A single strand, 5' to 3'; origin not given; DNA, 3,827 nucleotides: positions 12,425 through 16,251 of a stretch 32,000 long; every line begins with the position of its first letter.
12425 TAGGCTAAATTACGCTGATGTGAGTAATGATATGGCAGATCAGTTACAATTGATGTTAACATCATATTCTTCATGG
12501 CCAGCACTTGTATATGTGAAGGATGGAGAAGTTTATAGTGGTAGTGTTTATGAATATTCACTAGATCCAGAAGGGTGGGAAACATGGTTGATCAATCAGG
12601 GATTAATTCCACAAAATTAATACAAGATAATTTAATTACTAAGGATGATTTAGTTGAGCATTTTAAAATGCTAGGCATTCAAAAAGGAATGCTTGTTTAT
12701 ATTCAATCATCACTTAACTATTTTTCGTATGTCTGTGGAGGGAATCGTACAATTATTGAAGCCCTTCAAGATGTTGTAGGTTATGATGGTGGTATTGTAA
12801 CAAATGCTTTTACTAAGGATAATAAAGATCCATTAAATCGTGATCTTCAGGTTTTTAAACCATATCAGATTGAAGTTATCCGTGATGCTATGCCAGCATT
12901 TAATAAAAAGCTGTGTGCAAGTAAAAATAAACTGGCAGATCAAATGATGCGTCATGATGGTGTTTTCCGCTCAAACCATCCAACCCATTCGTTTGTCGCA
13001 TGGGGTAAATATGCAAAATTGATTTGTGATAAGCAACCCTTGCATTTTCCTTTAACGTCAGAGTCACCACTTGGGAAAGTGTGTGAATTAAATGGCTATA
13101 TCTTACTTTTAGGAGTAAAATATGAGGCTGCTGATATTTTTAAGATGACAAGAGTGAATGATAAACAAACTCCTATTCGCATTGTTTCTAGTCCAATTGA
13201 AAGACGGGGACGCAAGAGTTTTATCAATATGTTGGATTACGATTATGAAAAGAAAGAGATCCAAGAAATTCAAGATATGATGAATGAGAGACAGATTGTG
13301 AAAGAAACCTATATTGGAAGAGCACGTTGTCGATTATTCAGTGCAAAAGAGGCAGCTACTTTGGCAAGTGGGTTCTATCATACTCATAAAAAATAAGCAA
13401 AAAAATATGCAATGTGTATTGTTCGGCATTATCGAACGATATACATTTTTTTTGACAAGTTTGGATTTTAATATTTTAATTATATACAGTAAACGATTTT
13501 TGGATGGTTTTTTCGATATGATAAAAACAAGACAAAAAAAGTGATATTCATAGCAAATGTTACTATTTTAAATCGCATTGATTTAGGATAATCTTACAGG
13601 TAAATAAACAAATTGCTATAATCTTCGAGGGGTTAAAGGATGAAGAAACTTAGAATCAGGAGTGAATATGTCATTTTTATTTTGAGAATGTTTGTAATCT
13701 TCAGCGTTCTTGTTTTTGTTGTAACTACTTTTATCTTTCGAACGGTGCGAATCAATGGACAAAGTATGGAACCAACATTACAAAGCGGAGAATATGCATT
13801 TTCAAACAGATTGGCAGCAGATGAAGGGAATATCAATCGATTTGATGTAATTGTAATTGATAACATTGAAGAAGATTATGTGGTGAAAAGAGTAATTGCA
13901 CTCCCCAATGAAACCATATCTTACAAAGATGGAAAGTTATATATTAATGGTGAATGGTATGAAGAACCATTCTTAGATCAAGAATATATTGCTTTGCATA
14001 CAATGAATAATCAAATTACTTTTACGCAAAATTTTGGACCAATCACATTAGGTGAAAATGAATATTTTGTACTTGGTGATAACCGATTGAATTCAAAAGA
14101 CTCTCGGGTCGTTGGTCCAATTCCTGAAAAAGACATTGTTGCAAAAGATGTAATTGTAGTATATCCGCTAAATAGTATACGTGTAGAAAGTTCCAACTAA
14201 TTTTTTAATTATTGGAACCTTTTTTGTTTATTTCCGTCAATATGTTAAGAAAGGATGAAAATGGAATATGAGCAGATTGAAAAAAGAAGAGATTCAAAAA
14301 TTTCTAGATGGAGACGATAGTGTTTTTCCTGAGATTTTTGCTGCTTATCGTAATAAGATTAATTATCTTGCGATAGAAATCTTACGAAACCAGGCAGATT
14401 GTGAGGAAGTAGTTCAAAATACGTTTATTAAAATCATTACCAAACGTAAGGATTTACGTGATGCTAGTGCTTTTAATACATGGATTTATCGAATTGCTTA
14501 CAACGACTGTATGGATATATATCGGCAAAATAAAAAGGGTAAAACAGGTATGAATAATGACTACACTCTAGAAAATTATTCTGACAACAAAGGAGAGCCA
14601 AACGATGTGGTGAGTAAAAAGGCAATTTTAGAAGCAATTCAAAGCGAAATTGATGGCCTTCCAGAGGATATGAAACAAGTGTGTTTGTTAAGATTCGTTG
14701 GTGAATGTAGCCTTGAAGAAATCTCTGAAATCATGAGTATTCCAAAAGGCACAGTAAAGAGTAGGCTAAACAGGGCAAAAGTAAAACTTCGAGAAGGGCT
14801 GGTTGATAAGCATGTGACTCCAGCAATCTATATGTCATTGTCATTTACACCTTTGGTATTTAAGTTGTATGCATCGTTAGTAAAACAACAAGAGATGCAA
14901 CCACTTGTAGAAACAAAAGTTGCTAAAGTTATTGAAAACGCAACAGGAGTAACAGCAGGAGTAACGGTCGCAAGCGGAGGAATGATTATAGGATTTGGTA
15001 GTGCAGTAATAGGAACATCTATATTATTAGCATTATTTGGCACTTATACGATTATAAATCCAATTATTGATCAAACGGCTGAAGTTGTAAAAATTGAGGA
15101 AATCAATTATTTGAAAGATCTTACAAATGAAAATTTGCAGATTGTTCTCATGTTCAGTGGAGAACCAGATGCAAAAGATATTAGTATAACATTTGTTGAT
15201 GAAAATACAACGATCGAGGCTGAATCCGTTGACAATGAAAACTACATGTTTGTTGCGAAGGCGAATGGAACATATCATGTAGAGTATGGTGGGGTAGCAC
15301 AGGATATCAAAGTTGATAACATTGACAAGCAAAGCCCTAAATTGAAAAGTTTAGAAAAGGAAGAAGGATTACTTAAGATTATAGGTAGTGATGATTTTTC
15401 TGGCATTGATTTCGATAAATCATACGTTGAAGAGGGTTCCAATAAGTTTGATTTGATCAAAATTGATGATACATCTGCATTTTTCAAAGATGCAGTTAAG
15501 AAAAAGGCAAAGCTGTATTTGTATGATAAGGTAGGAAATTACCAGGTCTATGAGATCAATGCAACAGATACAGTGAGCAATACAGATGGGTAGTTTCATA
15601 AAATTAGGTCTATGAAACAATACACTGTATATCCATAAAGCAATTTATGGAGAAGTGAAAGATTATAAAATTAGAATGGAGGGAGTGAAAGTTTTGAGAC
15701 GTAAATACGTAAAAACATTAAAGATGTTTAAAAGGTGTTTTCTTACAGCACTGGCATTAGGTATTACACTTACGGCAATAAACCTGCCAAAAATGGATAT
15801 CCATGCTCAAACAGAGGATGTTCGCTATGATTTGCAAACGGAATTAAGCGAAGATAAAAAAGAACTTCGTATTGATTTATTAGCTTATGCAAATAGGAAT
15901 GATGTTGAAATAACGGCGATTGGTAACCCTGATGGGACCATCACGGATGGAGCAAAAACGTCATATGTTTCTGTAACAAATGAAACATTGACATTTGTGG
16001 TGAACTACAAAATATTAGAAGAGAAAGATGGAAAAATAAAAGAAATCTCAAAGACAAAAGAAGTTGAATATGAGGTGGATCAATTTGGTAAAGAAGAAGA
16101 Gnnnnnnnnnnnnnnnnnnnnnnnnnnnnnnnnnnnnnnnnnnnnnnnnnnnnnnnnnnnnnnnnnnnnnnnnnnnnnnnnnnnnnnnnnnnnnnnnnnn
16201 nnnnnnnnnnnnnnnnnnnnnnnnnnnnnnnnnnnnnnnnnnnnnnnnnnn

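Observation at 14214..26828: Cellulosome-style cohesin-dockerin assembly locus with lectin/Ig cargo and no carbohydrate-active enzyme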

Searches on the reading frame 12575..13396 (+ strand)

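Call 13: search_protein_families(library=pfam, proteins=[window:12575-13396:+], max_evalue=0.001)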
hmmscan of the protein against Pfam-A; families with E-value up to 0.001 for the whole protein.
window:12575-13396:+ (273 aa): 1 family
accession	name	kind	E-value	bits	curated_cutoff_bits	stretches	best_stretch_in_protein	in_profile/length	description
PF02522.19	Antibiotic_NAT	-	1.1e-44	153.2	25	1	43-264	2-227/232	Aminoglycoside 3-N-acetyltransferase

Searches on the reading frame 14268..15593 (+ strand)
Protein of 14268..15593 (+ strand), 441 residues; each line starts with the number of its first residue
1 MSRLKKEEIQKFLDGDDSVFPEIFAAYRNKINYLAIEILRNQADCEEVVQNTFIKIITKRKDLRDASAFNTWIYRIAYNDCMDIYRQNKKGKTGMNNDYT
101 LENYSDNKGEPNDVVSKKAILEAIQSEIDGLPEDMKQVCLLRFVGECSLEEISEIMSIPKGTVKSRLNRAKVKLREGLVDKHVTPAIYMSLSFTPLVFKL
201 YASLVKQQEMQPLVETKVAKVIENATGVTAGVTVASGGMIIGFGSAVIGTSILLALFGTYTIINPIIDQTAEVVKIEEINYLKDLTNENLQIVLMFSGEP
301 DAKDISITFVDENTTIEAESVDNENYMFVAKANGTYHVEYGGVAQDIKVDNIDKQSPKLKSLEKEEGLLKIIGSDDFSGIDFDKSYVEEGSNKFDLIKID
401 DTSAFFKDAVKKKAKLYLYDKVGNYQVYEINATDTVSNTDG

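Call 4: search_protein_families(library=pfam, proteins=[window:14268-15593:+], max_evalue=1)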
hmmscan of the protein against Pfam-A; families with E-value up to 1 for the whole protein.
window:14268-15593:+ (441 aa): 10 families
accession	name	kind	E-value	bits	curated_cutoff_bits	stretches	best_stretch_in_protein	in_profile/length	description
PF08281.18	Sigma70_r4_2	-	8.1e-13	48.3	25.7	1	122-174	2-54/54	Sigma-70, region 4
PF04542.20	Sigma70_r2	-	7.4e-11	42.1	24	1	24-90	2-70/71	Sigma-70 region 2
PF04545.22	Sigma70_r4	-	1.1e-10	41.3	24.1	1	128-176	2-50/50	Sigma-70, region 4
PF07638.17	Sigma70_ECF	-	0.0013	19.1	21.1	1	9-176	8-181/185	ECF sigma factor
PF02650.20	HTH_WhiA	-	0.0053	17.6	27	1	125-169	30-79/84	WhiA C-terminal HTH domain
PF02257.21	RFX_DNA_binding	-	0.02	15.9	27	0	22-69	24-70/79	RFX DNA-binding domain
PF04234.18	CopC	-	0.043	15.3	23.3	1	286-346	16-80/92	CopC domain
PF24312.1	Ig-like_POM152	-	0.15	12.9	27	1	271-338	4-71/89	Nucleoporin POM152, Ig-like domain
PF04967.18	HTH_10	-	0.18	12.1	23.1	1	147-174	24-51/53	HTH DNA binding domain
PF23994.1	DUF7312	-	0.26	12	27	1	312-330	25-43/56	Domain of unknown function (DUF7312)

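Call 14: search_protein_families(library=ncbifam, proteins=[window:14268-15593:+], max_evalue=1)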
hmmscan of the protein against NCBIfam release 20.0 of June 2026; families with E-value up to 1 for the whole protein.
window:14268-15593:+ (441 aa): 101 families (the best 25 are shown)
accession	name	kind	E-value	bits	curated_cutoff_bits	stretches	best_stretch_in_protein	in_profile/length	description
NF009166.1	PRK12513.1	equivalog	4.5e-33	114.6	206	1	9-182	13-190/193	RNA polymerase sigma factor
NF007223.0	PRK09641.1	equivalog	4.9e-33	114.5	209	1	1-178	1-184/187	RNA polymerase sigma factor SigW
NF008888.0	PRK11922.1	equivalog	3e-30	105.6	204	1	9-189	21-206/231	RNA polymerase sigma factor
TIGR02948.1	SigW_bacill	equivalog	1.3e-27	97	243.1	1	1-178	1-184/187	RNA polymerase sigma factor SigW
TIGR02937.1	sigma70-ECF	superfamily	4.3e-27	94.8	42.9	1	22-177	5-164/165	sigma-70 family RNA polymerase sigma factor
NF058625.1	sigma_PG0214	equivalog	4.5e-27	94.8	130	1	18-182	4-165/170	GFO_1088 family ECF-type sigma factor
TIGR02985.1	Sig70_bacteroi1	subfamily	1.2e-26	93.9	126.4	1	20-178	3-162/162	RNA polymerase sigma-70 factor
NF007222.0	PRK09640.1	equivalog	1.2e-25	90.1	194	1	18-181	26-185/188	RNA polymerase sigma factor SigX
NF009174.0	PRK12522.1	equivalog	5.5e-25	88.4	217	1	22-178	7-167/175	RNA polymerase sigma factor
NF009171.0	PRK12518.1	equivalog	1.4e-24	86.9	208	1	6-181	15-187/191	RNA polymerase sigma factor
TIGR02939.1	RpoE_Sigma70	equivalog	1.1e-23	84.2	236.15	1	7-174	9-182/190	RNA polymerase sigma factor RpoE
TIGR02954.1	Sig70_famx3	hypoth_equivalog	2.6e-23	82.6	188.5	1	9-178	7-167/170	RNA polymerase sigma-70 factor, TIGR02954 family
NF007215.0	PRK09637.1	equivalog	3.2e-23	82.7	212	1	22-179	5-155/181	RNA polymerase sigma factor SigZ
NF006930.0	PRK09415.1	subfamily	4.1e-23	82.1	198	1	17-180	15-177/179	RNA polymerase factor sigma C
TIGR02950.1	SigM_subfam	subfamily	5.3e-23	81.6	147.95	1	22-176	4-156/159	RNA polymerase sigma factor, SigM family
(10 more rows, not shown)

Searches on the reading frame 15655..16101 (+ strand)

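Call 16: search_protein_families(library=pfam, proteins=[window:15655-16101:+], max_evalue=10)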
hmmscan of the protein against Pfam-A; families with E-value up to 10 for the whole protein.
window:15655-16101:+ (149 aa): 1 family
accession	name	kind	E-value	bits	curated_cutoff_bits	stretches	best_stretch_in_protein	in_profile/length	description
PF05949.17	DUF881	-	0.011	16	25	1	54-139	61-144/146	Bacterial protein of unknown function (DUF881)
